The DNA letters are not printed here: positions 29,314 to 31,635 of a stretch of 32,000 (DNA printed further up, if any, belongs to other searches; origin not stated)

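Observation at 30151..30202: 52-nt near-perfect palindrome translated in frame inside the first CBS domain of the DUF294 protein (RPE-like intragenic insertion?)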

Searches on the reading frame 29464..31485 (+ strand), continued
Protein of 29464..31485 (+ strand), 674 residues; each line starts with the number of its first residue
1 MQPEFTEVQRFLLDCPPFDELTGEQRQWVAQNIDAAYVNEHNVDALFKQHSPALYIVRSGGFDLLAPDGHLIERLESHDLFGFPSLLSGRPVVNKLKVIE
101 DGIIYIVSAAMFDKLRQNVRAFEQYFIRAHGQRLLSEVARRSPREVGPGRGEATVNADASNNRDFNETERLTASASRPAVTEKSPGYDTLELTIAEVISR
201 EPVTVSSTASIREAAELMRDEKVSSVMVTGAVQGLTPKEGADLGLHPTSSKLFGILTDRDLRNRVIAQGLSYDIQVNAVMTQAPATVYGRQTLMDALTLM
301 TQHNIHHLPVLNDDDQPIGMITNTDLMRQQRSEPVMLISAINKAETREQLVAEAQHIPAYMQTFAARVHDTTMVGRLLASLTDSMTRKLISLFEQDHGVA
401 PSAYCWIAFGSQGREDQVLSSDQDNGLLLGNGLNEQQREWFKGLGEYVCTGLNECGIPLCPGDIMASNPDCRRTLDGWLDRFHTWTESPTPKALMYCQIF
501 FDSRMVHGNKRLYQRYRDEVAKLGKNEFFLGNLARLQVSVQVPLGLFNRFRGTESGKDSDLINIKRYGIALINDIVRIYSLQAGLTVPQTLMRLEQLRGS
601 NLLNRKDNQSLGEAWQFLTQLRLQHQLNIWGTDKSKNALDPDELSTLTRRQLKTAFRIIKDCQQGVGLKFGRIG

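Call 10: find_homologous_proteins(query=window:29464-31485:+)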
Query window:29464-31485:+ (674 aa): 2218 proteins with E <= 0.001 among 8000 candidates; the best 120 are listed.
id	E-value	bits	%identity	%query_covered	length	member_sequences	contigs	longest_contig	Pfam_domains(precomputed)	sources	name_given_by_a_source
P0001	0.0e+0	1490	98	100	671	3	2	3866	PF10335.15,PF03445.20,PF00027.36,PF00571.34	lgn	-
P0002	0.0e+0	1490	97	100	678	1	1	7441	PF10335.15,PF03445.20,PF00027.36,PF00571.34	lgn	-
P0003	0.0e+0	1465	96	100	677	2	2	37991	PF10335.15,PF03445.20,PF00027.36,PF00571.34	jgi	-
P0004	0.0e+0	1463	96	100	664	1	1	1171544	PF10335.15,PF03445.20,PF00027.36,PF00571.34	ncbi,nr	ncbi:DUF294 nucleotidyltransferase-like domain-containing protein [Pseudidiomarina marina]|nr:DUF294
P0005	0.0e+0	1436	95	100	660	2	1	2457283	PF10335.15,PF03445.20,PF00027.36,PF00571.34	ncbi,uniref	ncbi:DUF294 nucleotidyltransferase-like domain-containing protein [Pseudidiomarina marina]|uniref:DU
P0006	0.0e+0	1417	93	100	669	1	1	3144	PF10335.15,PF03445.20,PF00027.36,PF00571.34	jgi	-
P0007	0.0e+0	1401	91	100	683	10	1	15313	PF10335.15,PF03445.20,PF00027.36,PF00571.34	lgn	-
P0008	0.0e+0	1282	84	100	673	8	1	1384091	PF10335.15,PF03445.20,PF00027.36,PF00571.34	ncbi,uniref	ncbi:DUF294 nucleotidyltransferase-like domain-containing protein [Pseudidiomarina gelatinasegens]|u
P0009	0.0e+0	1264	83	100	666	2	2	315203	PF10335.15,PF03445.20,PF00027.36,PF00571.34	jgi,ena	jgi:CBS domain-containing protein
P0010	0.0e+0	1254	82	100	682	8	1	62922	PF10335.15,PF03445.20,PF00027.36,PF00571.34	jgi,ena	-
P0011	0.0e+0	1205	95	84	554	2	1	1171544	PF10335.15,PF03445.20,PF00571.34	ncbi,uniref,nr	ncbi:hypothetical protein CWI76_05505 [Pseudidiomarina marina]|uniref:CBS domain-containing protein 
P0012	0.0e+0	1201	95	84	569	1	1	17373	PF10335.15,PF03445.20,PF00571.34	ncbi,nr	ncbi:MAG: hypothetical protein B7X54_04445 [Idiomarina sp. 34-48-12]|nr:MAG: hypothetical protein B7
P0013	0.0e+0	1180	78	100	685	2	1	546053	PF10335.15,PF03445.20,PF00027.36,PF00571.34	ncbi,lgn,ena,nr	ncbi:MAG: putative nucleotidyltransferase substrate binding domain-containing protein [Pseudidiomari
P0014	0.0e+0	1175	77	100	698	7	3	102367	PF10335.15,PF03445.20,PF00027.36,PF00571.34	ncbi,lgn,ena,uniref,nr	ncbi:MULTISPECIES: DUF294 nucleotidyltransferase-like domain-containing protein [Pseudidiomarina]|un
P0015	0.0e+0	1173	77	100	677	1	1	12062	PF10335.15,PF03445.20,PF00027.36,PF00571.34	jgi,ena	-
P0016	0.0e+0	1112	88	86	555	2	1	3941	PF10335.15,PF03445.20,PF00571.34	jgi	jgi:CBS domain-containing protein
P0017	0.0e+0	1111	83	89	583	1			PF10335.15,PF03445.20,PF00027.36,PF00571.34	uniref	uniref:DUF294 nucleotidyltransferase-like domain-containing protein n=1 Tax=Pseudidiomarina sp. TaxI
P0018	0.0e+0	1042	71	100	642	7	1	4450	PF10335.15,PF03445.20,PF00027.36,PF00571.34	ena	-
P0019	0.0e+0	1040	72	100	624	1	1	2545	PF10335.15,PF03445.20,PF00027.36,PF00571.34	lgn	-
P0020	0.0e+0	1034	70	100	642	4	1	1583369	PF10335.15,PF03445.20,PF00027.36,PF00571.34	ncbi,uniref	ncbi:DUF294 nucleotidyltransferase-like domain-containing protein [Pseudidiomarina sp.]|uniref:DUF29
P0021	0.0e+0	1026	69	100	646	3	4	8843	PF10335.15,PF03445.20,PF00027.36,PF00571.34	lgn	-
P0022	0.0e+0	1023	69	100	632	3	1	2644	PF10335.15,PF03445.20,PF00027.36,PF00571.34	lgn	-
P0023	0.0e+0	1021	70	100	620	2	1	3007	PF10335.15,PF03445.20,PF00027.36,PF00571.34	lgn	-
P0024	0.0e+0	1020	69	100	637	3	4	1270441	PF10335.15,PF03445.20,PF00027.36,PF00571.34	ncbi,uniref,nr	ncbi:DUF294 nucleotidyltransferase-like domain-containing protein [Pseudidiomarina halophila]|uniref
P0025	0.0e+0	1015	69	100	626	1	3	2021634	PF10335.15,PF03445.20,PF00027.36,PF00571.34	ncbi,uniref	ncbi:DUF294 nucleotidyltransferase-like domain-containing protein [Pseudidiomarina salilacus]|uniref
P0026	0.0e+0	1015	69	100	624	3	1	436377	PF10335.15,PF03445.20,PF00027.36,PF00571.34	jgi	jgi:CBS domain-containing protein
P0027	0.0e+0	1015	69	100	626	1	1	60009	PF10335.15,PF03445.20,PF00027.36,PF00571.34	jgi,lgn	jgi:CBS domain-containing protein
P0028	0.0e+0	1014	68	100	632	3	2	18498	PF10335.15,PF03445.20,PF00027.36,PF00571.34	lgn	-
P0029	0.0e+0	1013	68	100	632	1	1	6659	PF10335.15,PF03445.20,PF00027.36,PF00571.34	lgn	-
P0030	0.0e+0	1013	68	100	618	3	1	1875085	PF10335.15,PF03445.20,PF00027.36,PF00571.34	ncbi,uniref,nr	ncbi:DUF294 nucleotidyltransferase-like domain-containing protein [Pseudidiomarina homiensis]|uniref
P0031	0.0e+0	1012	69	100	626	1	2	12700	PF10335.15,PF03445.20,PF00027.36,PF00571.34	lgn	-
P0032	0.0e+0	1011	69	100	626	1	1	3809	PF10335.15,PF03445.20,PF00027.36,PF00571.34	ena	-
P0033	0.0e+0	1011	70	100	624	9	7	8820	PF10335.15,PF03445.20,PF00027.36,PF00571.34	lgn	-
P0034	1.7e-298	1010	79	84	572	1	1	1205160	PF10335.15,PF03445.20,PF00571.34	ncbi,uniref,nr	ncbi:hypothetical protein CWE24_02315 [Pseudidiomarina donghaiensis]|uniref:CBS domain-containing pr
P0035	2.4e-298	1009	67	100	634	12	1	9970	PF10335.15,PF03445.20,PF00027.36,PF00571.34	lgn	-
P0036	6.3e-298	1008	69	100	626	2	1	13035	PF10335.15,PF03445.20,PF00027.36,PF00571.34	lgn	-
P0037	1.9e-297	1006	67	100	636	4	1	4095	PF10335.15,PF03445.20,PF00027.36,PF00571.34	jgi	-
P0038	5.0e-297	1005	67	100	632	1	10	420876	PF10335.15,PF03445.20,PF00027.36,PF00571.34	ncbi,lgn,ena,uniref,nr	ncbi:DUF294 nucleotidyltransferase-like domain-containing protein [Pseudidiomarina mangrovi]|uniref:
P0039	2.1e-295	999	68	100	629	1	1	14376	PF10335.15,PF03445.20,PF00027.36,PF00571.34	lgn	-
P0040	3.1e-294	996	68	100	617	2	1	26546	PF10335.15,PF03445.20,PF00027.36,PF00571.34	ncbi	-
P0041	1.3e-293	993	67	100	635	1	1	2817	PF10335.15,PF03445.20,PF00027.36,PF00571.34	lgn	-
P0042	1.4e-293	993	68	100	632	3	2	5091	PF10335.15,PF03445.20,PF00027.36,PF00571.34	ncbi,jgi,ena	jgi:CBS domain-containing protein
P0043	4.1e-293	992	67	100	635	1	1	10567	PF10335.15,PF03445.20,PF00027.36,PF00571.34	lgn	-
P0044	1.3e-292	990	67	100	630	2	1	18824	PF10335.15,PF03445.20,PF00027.36,PF00571.34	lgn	-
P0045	3.0e-292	989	67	100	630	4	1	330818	PF10335.15,PF03445.20,PF00027.36,PF00571.34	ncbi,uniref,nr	ncbi:CBS domain-containing protein [Pseudidiomarina sp. 1APR75-33.1]|uniref:DUF294 nucleotidyltransf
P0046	3.1e-291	986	66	100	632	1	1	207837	PF10335.15,PF03445.20,PF00027.36,PF00571.34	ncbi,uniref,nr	ncbi:DUF294 nucleotidyltransferase-like domain-containing protein [Pseudidiomarina insulisalsae]|uni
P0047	7.5e-280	948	64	100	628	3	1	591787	PF10335.15,PF03445.20,PF00027.36,PF00571.34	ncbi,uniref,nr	ncbi:DUF294 nucleotidyltransferase-like domain-containing protein [Pseudidiomarina taiwanensis]|unir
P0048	7.3e-271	918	63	100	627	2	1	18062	PF10335.15,PF03445.20,PF00027.36,PF00571.34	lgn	-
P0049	2.9e-268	910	60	100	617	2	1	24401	PF10335.15,PF03445.20,PF00027.36,PF00571.34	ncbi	ncbi:MAG: DUF294 nucleotidyltransferase-like domain-containing protein [Idiomarina sp.]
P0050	1.2e-266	904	61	100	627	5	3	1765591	PF10335.15,PF03445.20,PF00027.36,PF00571.34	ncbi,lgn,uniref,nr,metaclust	ncbi:hypothetical protein CWI80_03610 [Pseudidiomarina sediminum]|uniref:CBS domain-containing prote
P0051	2.6e-266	903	60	100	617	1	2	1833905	PF10335.15,PF03445.20,PF00027.36,PF00571.34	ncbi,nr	ncbi:DUF294 nucleotidyltransferase-like domain-containing protein [Pseudidiomarina planktonica]|nr:D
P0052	2.8e-266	903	60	100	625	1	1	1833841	PF10335.15,PF03445.20,PF00027.36,PF00571.34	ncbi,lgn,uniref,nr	ncbi:CBS domain-containing protein [Pseudidiomarina planktonica]|uniref:CBS domain-containing protei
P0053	4.8e-266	902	60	100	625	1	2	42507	PF10335.15,PF03445.20,PF00027.36,PF00571.34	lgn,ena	-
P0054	3.2e-256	870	61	99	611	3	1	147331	PF10335.15,PF03445.20,PF00027.36,PF00571.34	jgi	-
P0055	8.8e-253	859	60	99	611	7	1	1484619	PF10335.15,PF03445.20,PF00027.36,PF00571.34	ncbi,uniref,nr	ncbi:DUF294 nucleotidyltransferase-like domain-containing protein [Idiomarina aquatica]|uniref:CBS d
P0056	1.4e-252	858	60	99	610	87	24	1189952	PF10335.15,PF03445.20,PF00027.36,PF00571.34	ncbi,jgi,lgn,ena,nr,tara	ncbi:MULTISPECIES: DUF294 nucleotidyltransferase-like domain-containing protein [Idiomarina]|jgi:CBS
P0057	9.3e-252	855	59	99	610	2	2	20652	PF10335.15,PF03445.20,PF00027.36,PF00571.34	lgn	-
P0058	1.5e-251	855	59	99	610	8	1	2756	PF10335.15,PF03445.20,PF00027.36,PF00571.34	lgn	-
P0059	2.7e-251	854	59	99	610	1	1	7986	PF10335.15,PF03445.20,PF00027.36,PF00571.34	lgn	-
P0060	3.1e-251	853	57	100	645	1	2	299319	PF10335.15,PF03445.20,PF00027.36,PF00571.34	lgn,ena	-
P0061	4.8e-251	853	60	100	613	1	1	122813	PF10335.15,PF03445.20,PF00027.36,PF00571.34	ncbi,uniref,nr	ncbi:DUF294 nucleotidyltransferase-like domain-containing protein [Idiomarina xiamenensis]|uniref:Si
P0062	1.3e-250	851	59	99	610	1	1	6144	PF10335.15,PF03445.20,PF00027.36,PF00571.34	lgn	-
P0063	4.4e-250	850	59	99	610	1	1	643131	PF10335.15,PF03445.20,PF00027.36,PF00571.34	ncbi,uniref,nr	ncbi:MAG: cyclic nucleotide-binding/CBS domain-containing protein [Idiomarinaceae bacterium]|uniref:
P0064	4.5e-250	850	60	99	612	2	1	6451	PF10335.15,PF03445.20,PF00027.36,PF00571.34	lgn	-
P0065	7.5e-248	842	59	99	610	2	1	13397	PF10335.15,PF03445.20,PF00027.36,PF00571.34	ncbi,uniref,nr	ncbi:DUF294 nucleotidyltransferase-like domain-containing protein [Idiomarina aminovorans]|uniref:DU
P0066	1.6e-247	841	59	99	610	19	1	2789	PF10335.15,PF03445.20,PF00027.36,PF00571.34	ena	-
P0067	1.9e-246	838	59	99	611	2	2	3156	PF10335.15,PF03445.20,PF00027.36,PF00571.34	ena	-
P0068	3.0e-245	834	70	84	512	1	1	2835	PF10335.15,PF03445.20,PF00571.34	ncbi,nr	ncbi:MAG TPA: DUF294 nucleotidyltransferase-like domain-containing protein, partial [Pseudidiomarina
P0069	2.5e-244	831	58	99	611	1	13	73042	PF10335.15,PF03445.20,PF00027.36,PF00571.34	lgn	-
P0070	2.9e-244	830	58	99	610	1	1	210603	PF10335.15,PF03445.20,PF00027.36,PF00571.34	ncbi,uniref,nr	ncbi:DUF294 nucleotidyltransferase-like domain-containing protein [Idiomarina sp. HP20-50]|uniref:DU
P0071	3.1e-242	824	57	99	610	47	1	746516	PF10335.15,PF03445.20,PF00027.36,PF00571.34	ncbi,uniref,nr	ncbi:DUF294 nucleotidyltransferase-like domain-containing protein [Idiomarina sp.]|uniref:DUF294 nuc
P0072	2.2e-241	821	58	100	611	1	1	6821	PF10335.15,PF03445.20,PF00027.36,PF00571.34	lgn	-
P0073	4.6e-241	820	58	100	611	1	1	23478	PF10335.15,PF03445.20,PF00027.36,PF00571.34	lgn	-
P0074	7.1e-235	799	55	99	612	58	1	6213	PF10335.15,PF03445.20,PF00027.36,PF00571.34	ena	-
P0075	1.5e-231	788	82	61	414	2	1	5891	PF10335.15,PF03445.20,PF00571.34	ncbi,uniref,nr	ncbi:DUF294 nucleotidyltransferase-like domain-containing protein [Pseudidiomarina sp.]|uniref:DUF29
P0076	5.5e-230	783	72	71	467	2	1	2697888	PF10335.15,PF03445.20,PF00571.34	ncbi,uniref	ncbi:DUF294 nucleotidyltransferase-like domain-containing protein [Pseudidiomarina halophila]|uniref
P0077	1.3e-228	779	55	99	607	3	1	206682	PF10335.15,PF03445.20,PF00027.36,PF00571.34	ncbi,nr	ncbi:DUF294 nucleotidyltransferase-like domain-containing protein [Idiomarina tyrosinivorans]|nr:DUF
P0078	3.1e-206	705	52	100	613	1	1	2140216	PF10335.15,PF03445.20,PF00027.36,PF00571.34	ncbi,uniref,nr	ncbi:hypothetical protein CWE09_06795 [Aliidiomarina minuta]|uniref:Signal transduction protein n=1 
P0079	7.1e-206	704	51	100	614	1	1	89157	PF10335.15,PF03445.20,PF00027.36,PF00571.34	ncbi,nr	ncbi:MAG: CBS domain-containing protein [Idiomarina sp.]|nr:CBS domain-containing protein [Idiomarin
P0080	6.4e-205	700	51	99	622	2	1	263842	PF10335.15,PF03445.20,PF00027.36,PF00571.34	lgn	-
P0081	9.3e-205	700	51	100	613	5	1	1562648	PF10335.15,PF03445.20,PF00027.36,PF00571.34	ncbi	ncbi:DUF294 nucleotidyltransferase-like domain-containing protein [Aliidiomarina sp. Khilg15.8]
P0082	7.1e-204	697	51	100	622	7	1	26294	PF10335.15,PF03445.20,PF00571.34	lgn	-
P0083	1.0e-203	696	50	100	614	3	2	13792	PF10335.15,PF03445.20,PF00027.36,PF00571.34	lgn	-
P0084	7.1e-203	694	51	100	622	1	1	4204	PF10335.15,PF03445.20,PF00027.36,PF00571.34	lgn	-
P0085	6.1e-202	691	51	100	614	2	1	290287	PF10335.15,PF03445.20,PF00027.36,PF00571.34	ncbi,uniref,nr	ncbi:DUF294 nucleotidyltransferase-like domain-containing protein [Aliidiomarina soli]|uniref:Signal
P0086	2.4e-201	689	51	100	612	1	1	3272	PF10335.15,PF03445.20,PF00027.36,PF00571.34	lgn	-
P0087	1.2e-200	686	51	100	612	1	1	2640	PF10335.15,PF03445.20,PF00027.36,PF00571.34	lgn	-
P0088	1.6e-200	686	51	98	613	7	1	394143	PF10335.15,PF03445.20,PF00027.36,PF00571.34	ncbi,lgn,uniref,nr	ncbi:Putative signal-transduction protein [Idiomarina sp. A28L]|uniref:DUF294 nucleotidyltransferase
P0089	1.6e-200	686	51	100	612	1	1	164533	PF10335.15,PF03445.20,PF00027.36,PF00571.34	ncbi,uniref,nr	ncbi:DUF294 nucleotidyltransferase-like domain-containing protein [Aliidiomarina sanyensis]|uniref:S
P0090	2.0e-199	682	51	100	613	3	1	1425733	PF10335.15,PF03445.20,PF00027.36,PF00571.34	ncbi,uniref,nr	ncbi:cyclic nucleotide-binding/CBS domain-containing protein [Aliidiomarina halalkaliphila]|uniref:C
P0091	9.3e-199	680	51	100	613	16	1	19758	PF10335.15,PF03445.20,PF00027.36,PF00571.34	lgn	-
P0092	2.0e-198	679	49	100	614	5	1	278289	PF10335.15,PF03445.20,PF00027.36,PF00571.34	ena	-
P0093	3.0e-198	678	50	100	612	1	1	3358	PF10335.15,PF03445.20,PF00027.36,PF00571.34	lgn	-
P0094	4.6e-198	678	55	92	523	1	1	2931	PF10335.15,PF03445.20,PF00027.36,PF00571.34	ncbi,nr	ncbi:MAG: CBS domain-containing protein [Idiomarina sp.]|nr:CBS domain-containing protein [Idiomarin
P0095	3.1e-196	672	50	99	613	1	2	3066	PF10335.15,PF03445.20,PF00027.36,PF00571.34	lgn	-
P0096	3.7e-196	671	50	99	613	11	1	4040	PF10335.15,PF03445.20,PF00027.36,PF00571.34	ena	-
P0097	3.8e-196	671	49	100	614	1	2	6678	PF10335.15,PF03445.20,PF00027.36,PF00571.34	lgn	-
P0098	4.0e-196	671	48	100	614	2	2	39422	PF10335.15,PF03445.20,PF00027.36,PF00571.34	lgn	-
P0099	6.2e-196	671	50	100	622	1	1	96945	PF10335.15,PF03445.20,PF00027.36,PF00571.34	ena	-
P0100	1.1e-194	667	50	100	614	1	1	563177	PF10335.15,PF03445.20,PF00027.36,PF00571.34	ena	-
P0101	4.3e-194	665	48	100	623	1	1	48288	PF10335.15,PF03445.20,PF00027.36,PF00571.34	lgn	-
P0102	1.6e-192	659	49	100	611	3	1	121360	PF10335.15,PF03445.20,PF00027.36,PF00571.34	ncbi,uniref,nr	ncbi:DUF294 nucleotidyltransferase-like domain-containing protein [Aliidiomarina celeris]|uniref:DUF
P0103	1.4e-190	653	50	98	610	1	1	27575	PF10335.15,PF03445.20,PF00027.36,PF00571.34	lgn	-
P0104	2.7e-188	645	48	98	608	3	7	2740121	PF10335.15,PF03445.20,PF00027.36,PF00571.34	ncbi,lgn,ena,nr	ncbi:MAG: CBS domain-containing protein [Idiomarinaceae bacterium HL-53]|nr:MAG: CBS domain-containi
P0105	3.0e-187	642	47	98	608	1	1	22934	PF10335.15,PF03445.20,PF00027.36,PF00571.34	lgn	-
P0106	1.6e-184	633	48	100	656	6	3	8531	PF10335.15,PF03445.20,PF00571.34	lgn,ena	-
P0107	7.1e-164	565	61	63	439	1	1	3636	PF10335.15,PF03445.20,PF00571.34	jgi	jgi:CBS domain-containing protein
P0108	3.3e-163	563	41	100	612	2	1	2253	PF10335.15,PF03445.20,PF00027.36,PF00571.34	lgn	-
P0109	8.4e-161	555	40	100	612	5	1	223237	PF10335.15,PF03445.20,PF00027.36,PF00571.34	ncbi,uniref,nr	ncbi:DUF294 nucleotidyltransferase-like domain-containing protein [Pseudoalteromonas sp. OOF1S-7]|un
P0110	4.6e-159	549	43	98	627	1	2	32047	PF10335.15,PF03445.20,PF00027.36,PF00571.34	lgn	-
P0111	4.3e-158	546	43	98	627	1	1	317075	PF10335.15,PF03445.20,PF00027.36,PF00571.34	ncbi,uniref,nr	ncbi:DUF294 nucleotidyltransferase-like domain-containing protein [Aliidiomarina quisquiliarum]|unir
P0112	8.9e-158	545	41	100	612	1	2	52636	PF10335.15,PF03445.20,PF00027.36,PF00571.34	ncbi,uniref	ncbi:DUF294 nucleotidyltransferase-like domain-containing protein [Pseudoalteromonas fenneropenaei]|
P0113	6.9e-157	542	40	100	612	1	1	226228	PF10335.15,PF03445.20,PF00027.36,PF00571.34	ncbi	-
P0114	5.4e-156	539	42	98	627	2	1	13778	PF10335.15,PF03445.20,PF00027.36,PF00571.34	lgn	-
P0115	1.3e-155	538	44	98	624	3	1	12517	PF10335.15,PF03445.20,PF00027.36,PF00571.34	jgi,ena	-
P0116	1.7e-155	537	40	100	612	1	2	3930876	PF10335.15,PF03445.20,PF00027.36,PF00571.34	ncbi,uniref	ncbi:DUF294 nucleotidyltransferase-like domain-containing protein [Pseudoalteromonas sp. T1lg65]|uni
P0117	5.6e-154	532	39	100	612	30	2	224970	PF10335.15,PF03445.20,PF00027.36,PF00571.34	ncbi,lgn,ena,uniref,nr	ncbi:CBS domain-containing protein [Pseudoalteromonas sp. SG44-5]|uniref:putative nucleotidyltransfe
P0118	7.0e-154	532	44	99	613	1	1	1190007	PF10335.15,PF03445.20,PF00571.34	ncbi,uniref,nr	ncbi:CBS domain-containing protein [Natronospira proteinivora]|uniref:CBS domain-containing protein 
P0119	3.4e-153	530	40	100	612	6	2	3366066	PF10335.15,PF03445.20,PF00027.36,PF00571.34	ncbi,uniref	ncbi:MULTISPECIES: DUF294 nucleotidyltransferase-like domain-containing protein [unclassified Pseudo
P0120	3.4e-153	530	40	100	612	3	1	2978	PF10335.15,PF03445.20,PF00027.36,PF00571.34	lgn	-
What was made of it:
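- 29464..31488 (+): Host gene: cNMP-binding + CBS pair + DUF294 nucleotidyltransferase + DUF294_C protein (674 aa). Orthologues 98-40% identical in Pseudidiomarina, Idiomarina, Aliidiomarina and Pseudoalteromonas (call 10).
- Tried and rejected: The organism is inferred as a Pseudidiomarina close to P. marina and P. tainanensis from 95-98% identical orthologues (call 10).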

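Call 13: find_encoding_contigs(protein=P0005, flank=3000, max_places=1)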
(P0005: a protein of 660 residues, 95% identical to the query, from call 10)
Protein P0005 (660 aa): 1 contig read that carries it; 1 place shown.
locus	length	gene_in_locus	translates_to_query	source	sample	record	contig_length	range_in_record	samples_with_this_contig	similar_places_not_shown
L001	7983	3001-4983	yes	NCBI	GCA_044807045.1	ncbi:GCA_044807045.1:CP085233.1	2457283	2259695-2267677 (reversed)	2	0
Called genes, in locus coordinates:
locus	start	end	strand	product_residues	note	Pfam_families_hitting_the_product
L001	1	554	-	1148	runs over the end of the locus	PF12860:PAS_7, PF00512:HisKA, PF02518:HATPase_c, PF00072:Response_reg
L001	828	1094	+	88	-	PF13937:DUF4212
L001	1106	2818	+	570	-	PF00474:SSF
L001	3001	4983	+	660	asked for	PF00027:cNMP_binding (weak), PF00571:CBS, PF03445:DUF294, PF10335:DUF294_C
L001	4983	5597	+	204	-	PF00929:RNase_T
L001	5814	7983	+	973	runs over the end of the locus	PF07715:Plug, PF00593:TonB_dep_Rec_b-barrel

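Call 14: find_encoding_contigs(protein=P0008, flank=3000, max_places=1)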
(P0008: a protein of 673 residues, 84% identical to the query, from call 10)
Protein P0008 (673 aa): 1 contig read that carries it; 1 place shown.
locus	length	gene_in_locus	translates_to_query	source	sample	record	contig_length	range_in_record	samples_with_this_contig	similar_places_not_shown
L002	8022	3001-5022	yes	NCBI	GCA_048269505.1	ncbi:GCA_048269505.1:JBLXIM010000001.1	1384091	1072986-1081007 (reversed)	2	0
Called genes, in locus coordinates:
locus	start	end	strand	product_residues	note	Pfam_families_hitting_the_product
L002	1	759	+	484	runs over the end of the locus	PF00685:Sulfotransfer_1, PF13469:Sulfotransfer_3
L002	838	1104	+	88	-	PF13937:DUF4212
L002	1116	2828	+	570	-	PF00474:SSF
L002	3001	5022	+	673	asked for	PF00027:cNMP_binding (weak), PF00571:CBS, PF03445:DUF294, PF10335:DUF294_C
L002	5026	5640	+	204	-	PF00929:RNase_T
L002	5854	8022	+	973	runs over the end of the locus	PF07715:Plug, PF00593:TonB_dep_Rec_b-barrel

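Call 15: find_encoding_contigs(protein=P0007, flank=3000, max_places=1)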
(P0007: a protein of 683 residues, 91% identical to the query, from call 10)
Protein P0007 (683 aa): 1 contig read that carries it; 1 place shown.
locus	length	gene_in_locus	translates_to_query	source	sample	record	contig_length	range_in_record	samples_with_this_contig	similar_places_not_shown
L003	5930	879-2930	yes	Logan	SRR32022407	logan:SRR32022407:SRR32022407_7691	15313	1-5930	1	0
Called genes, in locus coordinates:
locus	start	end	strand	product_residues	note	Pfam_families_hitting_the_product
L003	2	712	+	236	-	?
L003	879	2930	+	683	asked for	PF00027:cNMP_binding (weak), PF00571:CBS, PF03445:DUF294, PF10335:DUF294_C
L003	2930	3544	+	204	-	PF00929:RNase_T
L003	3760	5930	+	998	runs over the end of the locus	PF07715:Plug, PF00593:TonB_dep_Rec_b-barrel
